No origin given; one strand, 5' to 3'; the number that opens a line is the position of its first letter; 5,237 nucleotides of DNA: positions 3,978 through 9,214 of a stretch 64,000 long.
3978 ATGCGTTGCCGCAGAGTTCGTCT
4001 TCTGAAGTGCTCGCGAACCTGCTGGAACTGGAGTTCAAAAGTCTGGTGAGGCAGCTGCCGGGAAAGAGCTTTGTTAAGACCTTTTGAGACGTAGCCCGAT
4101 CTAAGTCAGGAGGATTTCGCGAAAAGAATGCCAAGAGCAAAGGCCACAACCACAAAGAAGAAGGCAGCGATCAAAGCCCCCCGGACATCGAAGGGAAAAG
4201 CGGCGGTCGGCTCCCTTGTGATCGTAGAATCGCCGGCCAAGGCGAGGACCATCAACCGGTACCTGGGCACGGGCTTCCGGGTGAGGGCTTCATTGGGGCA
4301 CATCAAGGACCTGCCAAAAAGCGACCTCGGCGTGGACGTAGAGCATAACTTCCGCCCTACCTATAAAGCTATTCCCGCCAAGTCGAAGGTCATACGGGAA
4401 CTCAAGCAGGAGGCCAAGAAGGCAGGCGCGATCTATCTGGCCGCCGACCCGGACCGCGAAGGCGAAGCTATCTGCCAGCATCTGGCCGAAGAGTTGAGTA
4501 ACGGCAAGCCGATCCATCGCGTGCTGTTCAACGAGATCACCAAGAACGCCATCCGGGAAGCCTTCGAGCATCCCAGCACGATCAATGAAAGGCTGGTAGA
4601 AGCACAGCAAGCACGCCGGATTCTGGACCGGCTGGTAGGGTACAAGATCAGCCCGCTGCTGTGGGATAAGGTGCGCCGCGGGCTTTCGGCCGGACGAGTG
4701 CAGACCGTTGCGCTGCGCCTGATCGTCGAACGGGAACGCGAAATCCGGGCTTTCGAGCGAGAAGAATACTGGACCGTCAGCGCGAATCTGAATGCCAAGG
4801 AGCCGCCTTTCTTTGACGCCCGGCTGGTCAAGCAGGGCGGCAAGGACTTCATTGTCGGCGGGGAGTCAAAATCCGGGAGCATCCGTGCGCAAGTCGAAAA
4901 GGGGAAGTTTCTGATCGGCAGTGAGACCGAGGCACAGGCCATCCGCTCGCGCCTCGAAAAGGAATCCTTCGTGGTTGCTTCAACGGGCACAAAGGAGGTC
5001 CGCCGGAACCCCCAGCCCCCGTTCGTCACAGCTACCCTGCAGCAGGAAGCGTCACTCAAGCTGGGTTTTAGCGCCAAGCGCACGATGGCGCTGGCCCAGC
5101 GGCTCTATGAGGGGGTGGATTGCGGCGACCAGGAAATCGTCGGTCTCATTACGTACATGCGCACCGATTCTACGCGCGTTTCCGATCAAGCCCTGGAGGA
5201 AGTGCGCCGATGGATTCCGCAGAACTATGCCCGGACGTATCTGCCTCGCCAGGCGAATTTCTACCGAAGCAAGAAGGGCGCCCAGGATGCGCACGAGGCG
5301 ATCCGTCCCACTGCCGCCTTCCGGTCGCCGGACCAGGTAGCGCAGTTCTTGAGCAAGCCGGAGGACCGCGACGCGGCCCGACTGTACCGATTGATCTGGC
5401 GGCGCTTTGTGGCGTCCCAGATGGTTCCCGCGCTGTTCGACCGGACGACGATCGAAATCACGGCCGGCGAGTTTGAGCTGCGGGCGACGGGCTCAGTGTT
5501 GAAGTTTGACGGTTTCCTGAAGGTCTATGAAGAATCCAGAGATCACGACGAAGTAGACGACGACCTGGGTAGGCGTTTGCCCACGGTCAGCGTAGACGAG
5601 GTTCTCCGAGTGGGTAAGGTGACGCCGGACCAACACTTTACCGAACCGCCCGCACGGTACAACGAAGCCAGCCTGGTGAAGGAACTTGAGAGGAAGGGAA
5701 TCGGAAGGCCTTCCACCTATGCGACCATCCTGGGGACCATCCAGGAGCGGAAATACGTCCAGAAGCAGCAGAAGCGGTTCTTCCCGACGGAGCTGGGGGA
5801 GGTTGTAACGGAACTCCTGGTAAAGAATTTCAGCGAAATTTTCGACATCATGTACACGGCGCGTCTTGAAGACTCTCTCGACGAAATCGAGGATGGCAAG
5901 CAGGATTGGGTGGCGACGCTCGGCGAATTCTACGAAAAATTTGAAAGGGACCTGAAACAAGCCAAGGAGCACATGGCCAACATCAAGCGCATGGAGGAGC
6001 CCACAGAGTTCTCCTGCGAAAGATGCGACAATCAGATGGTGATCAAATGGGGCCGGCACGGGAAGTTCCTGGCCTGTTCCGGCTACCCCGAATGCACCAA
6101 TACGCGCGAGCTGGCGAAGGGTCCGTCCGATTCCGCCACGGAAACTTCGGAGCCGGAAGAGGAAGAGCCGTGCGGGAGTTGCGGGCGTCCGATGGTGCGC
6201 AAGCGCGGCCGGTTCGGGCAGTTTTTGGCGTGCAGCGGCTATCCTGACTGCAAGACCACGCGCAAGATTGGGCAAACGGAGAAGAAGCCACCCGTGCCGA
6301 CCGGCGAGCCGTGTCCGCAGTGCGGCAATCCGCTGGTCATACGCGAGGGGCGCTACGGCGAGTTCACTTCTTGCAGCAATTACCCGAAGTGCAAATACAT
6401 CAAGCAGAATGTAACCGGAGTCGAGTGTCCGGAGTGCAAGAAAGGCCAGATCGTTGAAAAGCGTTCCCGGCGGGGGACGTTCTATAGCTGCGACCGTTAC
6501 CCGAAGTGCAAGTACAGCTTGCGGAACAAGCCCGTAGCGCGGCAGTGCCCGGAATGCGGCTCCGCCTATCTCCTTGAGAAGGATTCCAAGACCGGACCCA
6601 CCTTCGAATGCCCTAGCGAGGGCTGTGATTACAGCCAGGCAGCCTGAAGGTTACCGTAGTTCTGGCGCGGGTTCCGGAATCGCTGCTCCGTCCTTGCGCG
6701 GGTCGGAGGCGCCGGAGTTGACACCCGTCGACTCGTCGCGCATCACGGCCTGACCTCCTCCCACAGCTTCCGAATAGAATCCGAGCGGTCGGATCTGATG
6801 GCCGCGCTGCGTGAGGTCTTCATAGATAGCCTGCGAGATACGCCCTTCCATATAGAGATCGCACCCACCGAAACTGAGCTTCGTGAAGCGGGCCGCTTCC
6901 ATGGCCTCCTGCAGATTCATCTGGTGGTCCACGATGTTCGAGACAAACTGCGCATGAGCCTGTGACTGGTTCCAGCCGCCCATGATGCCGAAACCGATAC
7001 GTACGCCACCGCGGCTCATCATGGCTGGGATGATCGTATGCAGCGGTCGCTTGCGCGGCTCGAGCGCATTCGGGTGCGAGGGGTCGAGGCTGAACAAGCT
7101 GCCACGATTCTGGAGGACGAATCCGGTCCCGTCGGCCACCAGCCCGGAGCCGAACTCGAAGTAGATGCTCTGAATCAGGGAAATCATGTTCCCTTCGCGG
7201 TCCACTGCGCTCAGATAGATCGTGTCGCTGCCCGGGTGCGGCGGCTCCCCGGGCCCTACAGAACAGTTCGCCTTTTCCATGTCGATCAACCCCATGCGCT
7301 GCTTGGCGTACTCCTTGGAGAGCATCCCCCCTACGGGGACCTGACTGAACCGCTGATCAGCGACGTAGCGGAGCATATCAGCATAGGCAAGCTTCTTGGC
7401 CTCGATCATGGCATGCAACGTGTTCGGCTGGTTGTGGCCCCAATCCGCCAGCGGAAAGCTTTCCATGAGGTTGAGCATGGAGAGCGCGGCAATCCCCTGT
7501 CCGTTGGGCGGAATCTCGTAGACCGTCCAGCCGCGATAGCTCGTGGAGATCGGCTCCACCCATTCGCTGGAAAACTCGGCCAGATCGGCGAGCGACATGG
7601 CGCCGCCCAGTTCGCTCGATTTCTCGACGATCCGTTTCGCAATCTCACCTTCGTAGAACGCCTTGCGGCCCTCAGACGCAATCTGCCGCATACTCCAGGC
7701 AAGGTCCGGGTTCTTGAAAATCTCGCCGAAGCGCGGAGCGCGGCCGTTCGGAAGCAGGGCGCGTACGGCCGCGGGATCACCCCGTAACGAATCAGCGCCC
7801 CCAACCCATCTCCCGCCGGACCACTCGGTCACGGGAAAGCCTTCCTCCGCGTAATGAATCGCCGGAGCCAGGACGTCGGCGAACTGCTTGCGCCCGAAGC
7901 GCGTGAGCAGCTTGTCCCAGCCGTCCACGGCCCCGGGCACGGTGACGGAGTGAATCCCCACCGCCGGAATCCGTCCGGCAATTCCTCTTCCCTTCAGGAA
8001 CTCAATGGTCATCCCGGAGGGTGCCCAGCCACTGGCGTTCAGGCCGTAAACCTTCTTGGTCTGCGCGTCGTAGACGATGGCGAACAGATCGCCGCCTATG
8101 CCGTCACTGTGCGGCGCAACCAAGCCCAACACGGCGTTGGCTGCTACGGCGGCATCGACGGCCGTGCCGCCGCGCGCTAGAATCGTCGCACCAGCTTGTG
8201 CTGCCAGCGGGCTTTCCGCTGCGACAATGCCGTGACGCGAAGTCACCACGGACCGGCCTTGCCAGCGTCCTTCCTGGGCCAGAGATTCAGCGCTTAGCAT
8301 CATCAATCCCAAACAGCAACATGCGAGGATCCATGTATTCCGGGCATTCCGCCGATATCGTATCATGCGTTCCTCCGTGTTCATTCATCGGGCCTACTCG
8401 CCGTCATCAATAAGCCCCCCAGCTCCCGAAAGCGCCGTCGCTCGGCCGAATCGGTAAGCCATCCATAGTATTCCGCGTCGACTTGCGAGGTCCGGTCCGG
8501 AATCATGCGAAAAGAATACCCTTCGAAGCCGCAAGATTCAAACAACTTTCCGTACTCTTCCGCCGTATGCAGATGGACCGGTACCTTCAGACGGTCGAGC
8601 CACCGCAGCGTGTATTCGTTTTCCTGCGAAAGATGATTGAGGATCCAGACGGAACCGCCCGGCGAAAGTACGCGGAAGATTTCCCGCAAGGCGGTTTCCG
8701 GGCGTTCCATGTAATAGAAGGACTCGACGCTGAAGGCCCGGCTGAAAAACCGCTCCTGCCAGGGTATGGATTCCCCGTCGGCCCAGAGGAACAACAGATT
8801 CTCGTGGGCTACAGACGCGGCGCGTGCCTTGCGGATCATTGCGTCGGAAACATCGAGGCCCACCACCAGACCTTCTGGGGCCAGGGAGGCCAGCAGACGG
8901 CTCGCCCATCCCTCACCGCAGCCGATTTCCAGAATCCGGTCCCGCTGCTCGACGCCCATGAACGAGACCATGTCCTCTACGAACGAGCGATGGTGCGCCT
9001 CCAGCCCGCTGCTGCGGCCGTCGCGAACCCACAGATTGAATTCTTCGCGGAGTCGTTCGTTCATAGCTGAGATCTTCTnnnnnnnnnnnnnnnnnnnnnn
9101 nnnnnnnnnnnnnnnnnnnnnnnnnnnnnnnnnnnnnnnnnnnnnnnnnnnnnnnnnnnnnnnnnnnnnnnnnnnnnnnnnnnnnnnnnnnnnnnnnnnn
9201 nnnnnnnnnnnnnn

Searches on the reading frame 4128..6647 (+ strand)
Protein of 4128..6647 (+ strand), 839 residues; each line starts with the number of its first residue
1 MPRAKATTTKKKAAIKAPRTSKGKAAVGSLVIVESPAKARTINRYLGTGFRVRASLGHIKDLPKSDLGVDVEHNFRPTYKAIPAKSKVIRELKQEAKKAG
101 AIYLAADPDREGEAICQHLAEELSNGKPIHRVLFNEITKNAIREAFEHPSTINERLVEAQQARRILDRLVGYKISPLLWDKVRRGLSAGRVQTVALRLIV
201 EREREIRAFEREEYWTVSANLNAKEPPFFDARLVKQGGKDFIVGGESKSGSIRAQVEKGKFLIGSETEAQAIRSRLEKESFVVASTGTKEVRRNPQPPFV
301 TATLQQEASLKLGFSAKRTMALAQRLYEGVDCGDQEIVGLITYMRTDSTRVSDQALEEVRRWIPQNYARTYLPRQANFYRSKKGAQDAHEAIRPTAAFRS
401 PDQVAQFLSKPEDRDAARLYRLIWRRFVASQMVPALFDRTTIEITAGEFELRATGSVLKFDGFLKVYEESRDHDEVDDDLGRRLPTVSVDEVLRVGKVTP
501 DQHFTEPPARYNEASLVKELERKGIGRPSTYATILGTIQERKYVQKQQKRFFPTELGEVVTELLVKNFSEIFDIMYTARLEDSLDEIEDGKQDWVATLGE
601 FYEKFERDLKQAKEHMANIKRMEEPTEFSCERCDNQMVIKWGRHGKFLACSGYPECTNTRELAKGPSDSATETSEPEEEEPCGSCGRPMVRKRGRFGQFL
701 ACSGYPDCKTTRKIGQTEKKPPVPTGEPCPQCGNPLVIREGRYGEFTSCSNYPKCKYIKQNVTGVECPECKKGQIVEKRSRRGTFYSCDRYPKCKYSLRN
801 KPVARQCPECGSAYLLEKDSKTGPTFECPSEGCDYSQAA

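Call 61: search_protein_families(library=pfam, max_evalue=0.0001, proteins=[window:4128-6647:+])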
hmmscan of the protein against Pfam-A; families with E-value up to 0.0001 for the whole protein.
window:4128-6647:+ (839 aa): 3 families
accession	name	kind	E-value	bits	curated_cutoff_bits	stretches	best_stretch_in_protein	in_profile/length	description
PF01131.25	Topoisom_bac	-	2.7e-127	425.6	35.1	1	152-596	2-408/411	DNA topoisomerase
PF01396.24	Zn_ribbon_Top1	-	2.7e-55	184.3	32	4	727-760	2-35/39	Topoisomerase DNA binding C4 zinc finger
PF01751.28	Toprim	-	2.4e-19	69.8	23.1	1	30-137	2-96/96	Toprim domain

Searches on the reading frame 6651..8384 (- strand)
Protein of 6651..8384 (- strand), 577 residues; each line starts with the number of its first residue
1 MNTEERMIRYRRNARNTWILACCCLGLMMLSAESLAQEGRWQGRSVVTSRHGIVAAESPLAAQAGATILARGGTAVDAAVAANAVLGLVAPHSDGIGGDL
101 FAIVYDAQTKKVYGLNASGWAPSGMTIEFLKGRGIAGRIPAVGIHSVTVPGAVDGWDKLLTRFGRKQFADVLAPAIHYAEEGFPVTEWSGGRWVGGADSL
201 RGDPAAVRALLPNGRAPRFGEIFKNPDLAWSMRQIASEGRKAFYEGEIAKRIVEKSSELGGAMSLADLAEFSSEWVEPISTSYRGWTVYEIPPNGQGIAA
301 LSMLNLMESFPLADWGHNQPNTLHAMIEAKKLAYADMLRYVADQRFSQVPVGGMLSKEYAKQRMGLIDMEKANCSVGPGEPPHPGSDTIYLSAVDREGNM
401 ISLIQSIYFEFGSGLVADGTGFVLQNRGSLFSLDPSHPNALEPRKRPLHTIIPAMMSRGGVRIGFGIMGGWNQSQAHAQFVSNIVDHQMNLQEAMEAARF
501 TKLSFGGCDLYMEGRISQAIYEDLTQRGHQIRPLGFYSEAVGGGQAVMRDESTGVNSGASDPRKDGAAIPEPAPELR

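Call 61: search_protein_families(library=pfam, max_evalue=0.0001, proteins=[window:6651-8384:-])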
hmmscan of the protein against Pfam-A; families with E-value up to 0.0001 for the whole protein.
window:6651-8384:- (577 aa): 1 family
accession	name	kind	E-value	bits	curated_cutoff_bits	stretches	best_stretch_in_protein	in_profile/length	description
PF01019.26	G_glu_transpept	-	6.3e-149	497.5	27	1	67-566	2-512/512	Gamma-glutamyltranspeptidase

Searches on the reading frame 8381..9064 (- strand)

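Call 61: search_protein_families(library=pfam, max_evalue=0.0001, proteins=[window:8381-9064:-])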
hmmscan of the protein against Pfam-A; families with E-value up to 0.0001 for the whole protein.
window:8381-9064:- (227 aa): 8 families
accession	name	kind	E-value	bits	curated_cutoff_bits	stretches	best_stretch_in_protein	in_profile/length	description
PF08241.18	Methyltransf_11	-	4.9e-19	69.2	21.2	1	45-141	1-95/95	Methyltransferase domain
PF13649.12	Methyltransf_25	-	2.5e-18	67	27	1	44-137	1-97/97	Methyltransferase domain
PF13847.12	Methyltransf_31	-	3.1e-14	53.3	27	1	42-145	5-113/145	Methyltransferase domain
PF13489.12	Methyltransf_23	-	2e-13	50.9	27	1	27-181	7-160/164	Methyltransferase domain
PF01209.24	Ubie_methyltran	-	4.8e-13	49.4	20.1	1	25-144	32-154/233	ubiE/COQ5 methyltransferase family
PF08242.18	Methyltransf_12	-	5.5e-10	40.3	30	1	45-138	1-97/98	Methyltransferase domain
PF01135.25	PCMT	-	1.9e-05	25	20.3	1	29-98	62-134/210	Protein-L-isoaspartate(D-aspartate) O-methyltransferase (PCMT)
PF24675.1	NpmA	-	4.3e-05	23.3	60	1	42-101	25-90/214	16S rRNA (adenine(1408)-N(1))-methyltransferase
